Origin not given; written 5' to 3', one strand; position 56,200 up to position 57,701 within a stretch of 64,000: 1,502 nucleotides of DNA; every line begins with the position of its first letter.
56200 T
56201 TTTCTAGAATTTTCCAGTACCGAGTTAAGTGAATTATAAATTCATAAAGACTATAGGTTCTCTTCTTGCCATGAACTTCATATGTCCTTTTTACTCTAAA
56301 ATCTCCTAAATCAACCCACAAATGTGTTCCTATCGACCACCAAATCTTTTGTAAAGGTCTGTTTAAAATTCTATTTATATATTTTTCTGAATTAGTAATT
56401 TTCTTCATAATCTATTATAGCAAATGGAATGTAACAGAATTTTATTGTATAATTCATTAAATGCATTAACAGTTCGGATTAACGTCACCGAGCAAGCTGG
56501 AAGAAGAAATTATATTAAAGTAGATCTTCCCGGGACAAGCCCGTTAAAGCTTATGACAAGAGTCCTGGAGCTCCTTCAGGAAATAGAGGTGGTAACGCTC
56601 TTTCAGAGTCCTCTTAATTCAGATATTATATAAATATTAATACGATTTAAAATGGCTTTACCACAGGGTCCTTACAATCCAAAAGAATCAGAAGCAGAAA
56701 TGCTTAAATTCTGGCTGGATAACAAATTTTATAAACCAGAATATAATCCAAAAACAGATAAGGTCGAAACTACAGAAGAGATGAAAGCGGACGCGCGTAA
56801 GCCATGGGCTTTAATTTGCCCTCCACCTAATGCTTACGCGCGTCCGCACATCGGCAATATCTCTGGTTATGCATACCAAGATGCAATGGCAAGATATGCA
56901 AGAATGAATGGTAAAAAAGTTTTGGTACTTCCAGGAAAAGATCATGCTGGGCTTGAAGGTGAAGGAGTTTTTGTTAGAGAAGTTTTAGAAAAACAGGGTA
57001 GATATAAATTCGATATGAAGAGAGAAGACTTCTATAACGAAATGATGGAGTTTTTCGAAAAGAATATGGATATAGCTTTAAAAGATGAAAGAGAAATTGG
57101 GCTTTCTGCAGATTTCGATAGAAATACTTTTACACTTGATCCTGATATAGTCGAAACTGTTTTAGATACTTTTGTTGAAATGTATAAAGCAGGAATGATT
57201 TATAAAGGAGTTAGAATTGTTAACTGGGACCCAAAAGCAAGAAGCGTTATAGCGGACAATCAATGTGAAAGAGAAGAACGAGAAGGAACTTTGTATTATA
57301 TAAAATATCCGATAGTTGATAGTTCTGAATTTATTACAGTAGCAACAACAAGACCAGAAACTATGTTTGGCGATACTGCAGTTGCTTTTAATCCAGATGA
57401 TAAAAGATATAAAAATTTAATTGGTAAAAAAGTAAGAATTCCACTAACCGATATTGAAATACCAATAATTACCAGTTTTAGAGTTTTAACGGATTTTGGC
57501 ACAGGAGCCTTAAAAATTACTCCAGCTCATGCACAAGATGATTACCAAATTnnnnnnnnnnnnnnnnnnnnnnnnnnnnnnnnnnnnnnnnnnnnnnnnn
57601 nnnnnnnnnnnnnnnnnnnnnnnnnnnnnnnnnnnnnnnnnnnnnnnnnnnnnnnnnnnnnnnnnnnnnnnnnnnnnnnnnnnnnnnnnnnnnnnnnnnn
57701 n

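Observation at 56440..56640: Candidate T-box leader upstream of valS, lacking an obvious intrinsic terminator (possibly translational or degenerate)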

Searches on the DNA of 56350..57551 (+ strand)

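Call 4: search_rna_families(source=window, start=56350, end=56720, threshold=evalue, max_evalue=10, show_alignments=5)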
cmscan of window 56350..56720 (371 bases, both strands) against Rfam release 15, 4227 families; matches with E-value up to 10: 6.
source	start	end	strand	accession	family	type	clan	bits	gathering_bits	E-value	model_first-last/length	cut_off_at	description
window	56457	56616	+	RF00230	T-box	Cis-reg; leader;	-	54.9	93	1.8e-11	1-219/219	no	T-box leader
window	56587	56666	+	RF00810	mir-85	Gene; miRNA;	-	22.1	68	0.063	1-82/82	no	mir-85 microRNA precursor family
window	56598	56661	-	RF02153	NBR2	Gene; lncRNA;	-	17.3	40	4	1-63/63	no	Neighbour of BRCA1 gene 2 converved region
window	56441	56461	-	RF03904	MIR7991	Gene; miRNA;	-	14.9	58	3.3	15-33/47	no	MIR7991 microRNA precursor family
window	56589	56664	-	RF03517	MIR5225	Gene; miRNA;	-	13.7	72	3.3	23-102/126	no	MIR5225 microRNA precursor family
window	56465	56503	+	RF01748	nuoG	Cis-reg;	-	11.6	33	8.2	10-43/43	no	nuoG RNA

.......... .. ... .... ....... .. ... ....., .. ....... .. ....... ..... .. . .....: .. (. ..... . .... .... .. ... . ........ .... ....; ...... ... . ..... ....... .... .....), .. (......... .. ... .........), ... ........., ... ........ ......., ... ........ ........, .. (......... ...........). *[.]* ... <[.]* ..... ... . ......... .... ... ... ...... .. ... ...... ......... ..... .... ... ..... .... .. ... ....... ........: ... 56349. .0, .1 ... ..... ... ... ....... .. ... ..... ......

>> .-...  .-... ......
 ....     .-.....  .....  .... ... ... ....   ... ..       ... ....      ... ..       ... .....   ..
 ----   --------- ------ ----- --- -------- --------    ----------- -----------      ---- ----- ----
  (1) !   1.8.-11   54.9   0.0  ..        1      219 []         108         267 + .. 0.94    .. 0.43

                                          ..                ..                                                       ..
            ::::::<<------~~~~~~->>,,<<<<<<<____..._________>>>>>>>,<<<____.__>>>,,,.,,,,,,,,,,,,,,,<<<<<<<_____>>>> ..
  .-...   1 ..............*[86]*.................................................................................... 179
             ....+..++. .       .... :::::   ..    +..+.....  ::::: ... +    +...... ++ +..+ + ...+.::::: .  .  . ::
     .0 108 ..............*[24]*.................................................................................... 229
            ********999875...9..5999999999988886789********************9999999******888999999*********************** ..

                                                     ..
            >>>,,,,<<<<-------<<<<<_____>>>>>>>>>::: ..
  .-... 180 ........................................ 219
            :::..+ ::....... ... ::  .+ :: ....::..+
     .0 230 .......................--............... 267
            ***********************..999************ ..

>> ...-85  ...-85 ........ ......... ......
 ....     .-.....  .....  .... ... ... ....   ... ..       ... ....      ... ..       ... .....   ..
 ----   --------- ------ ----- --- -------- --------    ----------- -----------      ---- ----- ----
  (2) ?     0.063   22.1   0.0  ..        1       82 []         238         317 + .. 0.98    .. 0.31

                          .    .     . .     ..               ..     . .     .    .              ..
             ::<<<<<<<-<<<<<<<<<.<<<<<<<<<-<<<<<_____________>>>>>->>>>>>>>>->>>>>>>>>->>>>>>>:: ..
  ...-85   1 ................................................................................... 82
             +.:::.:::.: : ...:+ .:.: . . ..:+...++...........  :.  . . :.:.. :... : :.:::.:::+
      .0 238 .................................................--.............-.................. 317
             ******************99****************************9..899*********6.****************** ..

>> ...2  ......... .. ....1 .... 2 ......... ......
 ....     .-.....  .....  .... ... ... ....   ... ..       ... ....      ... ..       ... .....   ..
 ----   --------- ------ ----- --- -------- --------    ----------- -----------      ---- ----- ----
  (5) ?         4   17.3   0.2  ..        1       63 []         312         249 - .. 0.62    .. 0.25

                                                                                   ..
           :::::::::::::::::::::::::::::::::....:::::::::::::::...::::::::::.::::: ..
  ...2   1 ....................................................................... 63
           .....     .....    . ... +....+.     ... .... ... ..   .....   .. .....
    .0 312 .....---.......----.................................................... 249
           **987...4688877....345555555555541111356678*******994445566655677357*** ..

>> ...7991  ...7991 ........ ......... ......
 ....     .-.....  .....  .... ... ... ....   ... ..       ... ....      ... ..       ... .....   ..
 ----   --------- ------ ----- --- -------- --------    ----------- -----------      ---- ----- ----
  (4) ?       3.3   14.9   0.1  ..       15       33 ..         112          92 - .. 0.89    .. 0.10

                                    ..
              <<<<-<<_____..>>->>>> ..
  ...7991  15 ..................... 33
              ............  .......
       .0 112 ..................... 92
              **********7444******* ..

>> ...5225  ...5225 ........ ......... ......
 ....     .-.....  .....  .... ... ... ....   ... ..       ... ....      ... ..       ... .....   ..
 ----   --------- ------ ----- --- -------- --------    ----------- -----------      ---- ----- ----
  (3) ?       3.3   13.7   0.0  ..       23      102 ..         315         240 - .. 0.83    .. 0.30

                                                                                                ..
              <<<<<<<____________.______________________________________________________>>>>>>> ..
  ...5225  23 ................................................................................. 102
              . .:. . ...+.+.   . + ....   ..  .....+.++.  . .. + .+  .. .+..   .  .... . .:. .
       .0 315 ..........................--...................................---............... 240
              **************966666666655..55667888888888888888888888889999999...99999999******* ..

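Call 71: search_rna_families(sources=[L023, L026, L027, L024, L021, L004, L017], threshold=evalue, max_evalue=0.01)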
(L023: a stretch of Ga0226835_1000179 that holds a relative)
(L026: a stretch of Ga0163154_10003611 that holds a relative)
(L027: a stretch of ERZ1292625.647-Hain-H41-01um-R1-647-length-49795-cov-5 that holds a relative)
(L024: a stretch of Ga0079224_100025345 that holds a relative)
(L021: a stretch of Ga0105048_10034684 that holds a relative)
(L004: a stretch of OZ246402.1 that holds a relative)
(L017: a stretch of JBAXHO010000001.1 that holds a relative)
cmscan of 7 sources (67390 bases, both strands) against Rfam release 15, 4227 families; matches with E-value up to 0.01: 6.
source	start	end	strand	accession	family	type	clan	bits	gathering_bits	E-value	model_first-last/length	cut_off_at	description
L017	2709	2862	+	RF00230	T-box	Cis-reg; leader;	-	56.4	93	1.4e-09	1-219/219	no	T-box leader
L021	306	465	+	RF00230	T-box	Cis-reg; leader;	-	53.6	93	7.1e-09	1-219/219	no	T-box leader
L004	2821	2974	+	RF00230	T-box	Cis-reg; leader;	-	46.7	93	4.4e-07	1-219/219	no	T-box leader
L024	6309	6459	-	RF00230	T-box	Cis-reg; leader;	-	43.7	93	2.5e-06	1-219/219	no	T-box leader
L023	1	183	+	RF00230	T-box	Cis-reg; leader;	-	41.4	93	9.8e-06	27-219/219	5'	T-box leader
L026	11870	12033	+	RF00230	T-box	Cis-reg; leader;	-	32.4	93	0.0021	1-219/219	no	T-box leader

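Call 78: build_rna_model(alignment_id=A2, structure=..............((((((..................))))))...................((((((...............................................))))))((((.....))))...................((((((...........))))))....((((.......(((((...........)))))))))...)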
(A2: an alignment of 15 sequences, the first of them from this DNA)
Model R1 built from alignment A2 (15 sequences, 220 columns); structure: as given.
model positions 158; base pairs 31; branch points 4; effective number of sequences 3.09; information 0.59 bits per position. Calibrated on 0.2 Mb of random sequence (short: E-values are rough).
structure used (alignment columns):
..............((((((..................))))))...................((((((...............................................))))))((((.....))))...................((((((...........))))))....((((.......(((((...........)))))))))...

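Call 79: search_with_rna_model(model_id=R1, sources=[window, L001, L002, L003, L004, L005, L006, L008, L009, L010, L011, L012, L013, L014, L015, L016, L017, L018, L019, L020, L021, L022, L023, L024, L025, L026, L027, L028, L029, L030, L031, L032, L033, L034, L035, L036, L037], max_evalue=1, make_alignment=true)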
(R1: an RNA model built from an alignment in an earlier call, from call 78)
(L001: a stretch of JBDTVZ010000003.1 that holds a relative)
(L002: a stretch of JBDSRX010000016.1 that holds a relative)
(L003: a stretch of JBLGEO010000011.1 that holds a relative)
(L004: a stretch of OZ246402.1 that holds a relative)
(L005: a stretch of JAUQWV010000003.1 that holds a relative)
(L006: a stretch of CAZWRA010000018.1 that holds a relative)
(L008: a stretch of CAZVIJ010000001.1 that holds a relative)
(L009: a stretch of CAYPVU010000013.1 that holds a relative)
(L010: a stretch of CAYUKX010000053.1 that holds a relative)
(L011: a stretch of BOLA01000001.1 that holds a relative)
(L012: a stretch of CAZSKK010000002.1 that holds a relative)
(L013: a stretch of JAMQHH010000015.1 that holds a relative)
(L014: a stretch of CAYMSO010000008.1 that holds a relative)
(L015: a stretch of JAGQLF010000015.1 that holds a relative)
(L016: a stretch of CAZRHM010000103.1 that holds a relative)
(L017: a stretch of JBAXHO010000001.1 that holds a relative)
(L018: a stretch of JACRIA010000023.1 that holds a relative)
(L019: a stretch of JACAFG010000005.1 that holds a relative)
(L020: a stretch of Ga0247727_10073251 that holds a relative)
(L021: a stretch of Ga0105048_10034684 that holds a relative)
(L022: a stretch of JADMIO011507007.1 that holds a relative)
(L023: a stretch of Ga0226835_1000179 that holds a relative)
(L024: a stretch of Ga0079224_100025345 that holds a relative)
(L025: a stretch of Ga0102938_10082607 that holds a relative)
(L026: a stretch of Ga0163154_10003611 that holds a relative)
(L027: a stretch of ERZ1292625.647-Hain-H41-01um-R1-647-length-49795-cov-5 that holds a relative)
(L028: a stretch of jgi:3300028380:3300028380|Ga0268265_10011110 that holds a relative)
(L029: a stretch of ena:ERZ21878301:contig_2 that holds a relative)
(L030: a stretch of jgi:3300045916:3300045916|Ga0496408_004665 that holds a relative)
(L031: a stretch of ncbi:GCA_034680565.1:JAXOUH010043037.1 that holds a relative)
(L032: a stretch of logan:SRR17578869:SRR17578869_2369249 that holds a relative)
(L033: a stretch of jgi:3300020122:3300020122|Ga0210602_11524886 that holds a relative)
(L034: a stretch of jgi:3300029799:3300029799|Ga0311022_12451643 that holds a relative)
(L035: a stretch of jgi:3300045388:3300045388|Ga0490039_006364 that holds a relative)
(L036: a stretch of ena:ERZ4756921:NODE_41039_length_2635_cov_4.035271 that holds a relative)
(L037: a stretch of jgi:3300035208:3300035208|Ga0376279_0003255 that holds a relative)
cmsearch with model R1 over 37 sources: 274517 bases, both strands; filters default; matches with E-value up to 1: 29.
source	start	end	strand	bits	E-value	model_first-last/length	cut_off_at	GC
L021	307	465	+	154.2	7.5e-34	1-158/158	no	0.38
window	56460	56616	+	154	8.2e-34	1-158/158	no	0.43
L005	2814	2974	+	151.9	2.6e-33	1-158/158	no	0.4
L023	22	183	+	151.7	2.9e-33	1-158/158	no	0.4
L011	2828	2976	+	150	7.2e-33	1-158/158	no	0.46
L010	2773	2945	+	145.9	6.7e-32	1-158/158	no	0.45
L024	6309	6456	-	142.7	3.7e-31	1-158/158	no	0.48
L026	11882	12033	+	137.6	5.7e-30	1-158/158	no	0.46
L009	2784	2951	+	136.8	8.8e-30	1-158/158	no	0.4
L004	2815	2974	+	129.5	4.5e-28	1-158/158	no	0.4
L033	3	157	+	129.4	4.5e-28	9-158/158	no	0.41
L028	1328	1475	+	129.1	5.4e-28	1-158/158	no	0.43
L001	2453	2602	+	122.2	2.1e-26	1-158/158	no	0.41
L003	1531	1690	+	112.1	5e-24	1-158/158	no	0.44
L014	2727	2911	+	103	6.7e-22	1-158/158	no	0.39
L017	2711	2862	+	90.2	6.4e-19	1-158/158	no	0.43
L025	84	277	-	90.1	6.9e-19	1-158/158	no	0.52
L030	1262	1434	+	83.9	1.9e-17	1-158/158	no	0.39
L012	2314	2521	+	79.2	2.4e-16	1-158/158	no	0.46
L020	3497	3677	-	75.7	1.6e-15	1-158/158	no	0.55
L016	2162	2351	+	74.1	3.8e-15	1-158/158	no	0.4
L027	2235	2359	+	66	2.9e-13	1-158/158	no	0.46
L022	2747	2906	-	65.8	3.2e-13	1-158/158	no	0.5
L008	2331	2473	+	65.4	4e-13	1-158/158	no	0.57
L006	2401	2596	+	60.9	4.5e-12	1-158/158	no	0.39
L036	1219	1399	+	50.3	1.3e-09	1-158/158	no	0.47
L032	1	72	+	49.7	1.8e-09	90-158/158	5'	0.47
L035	1329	1467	+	37.9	1.1e-06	1-158/158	no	0.38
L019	2168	2327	+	25.2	0.00097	1-158/158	no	0.57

Alignment A3: 29 matches aligned to the model, 322 columns, each read 5' to 3' on its own strand. Consensus structure (alignment columns), stored with it:
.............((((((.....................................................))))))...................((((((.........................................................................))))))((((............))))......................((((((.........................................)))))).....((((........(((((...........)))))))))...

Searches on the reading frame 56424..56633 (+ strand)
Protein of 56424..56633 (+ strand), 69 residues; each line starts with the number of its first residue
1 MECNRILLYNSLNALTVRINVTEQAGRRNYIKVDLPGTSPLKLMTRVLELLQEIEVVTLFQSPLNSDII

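Call 25: search_protein_families(library=pfam, proteins=[window:56424-56633:+], max_evalue=0.001)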
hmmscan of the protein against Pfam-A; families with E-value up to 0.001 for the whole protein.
window:56424-56633:+ (69 aa): 0 families
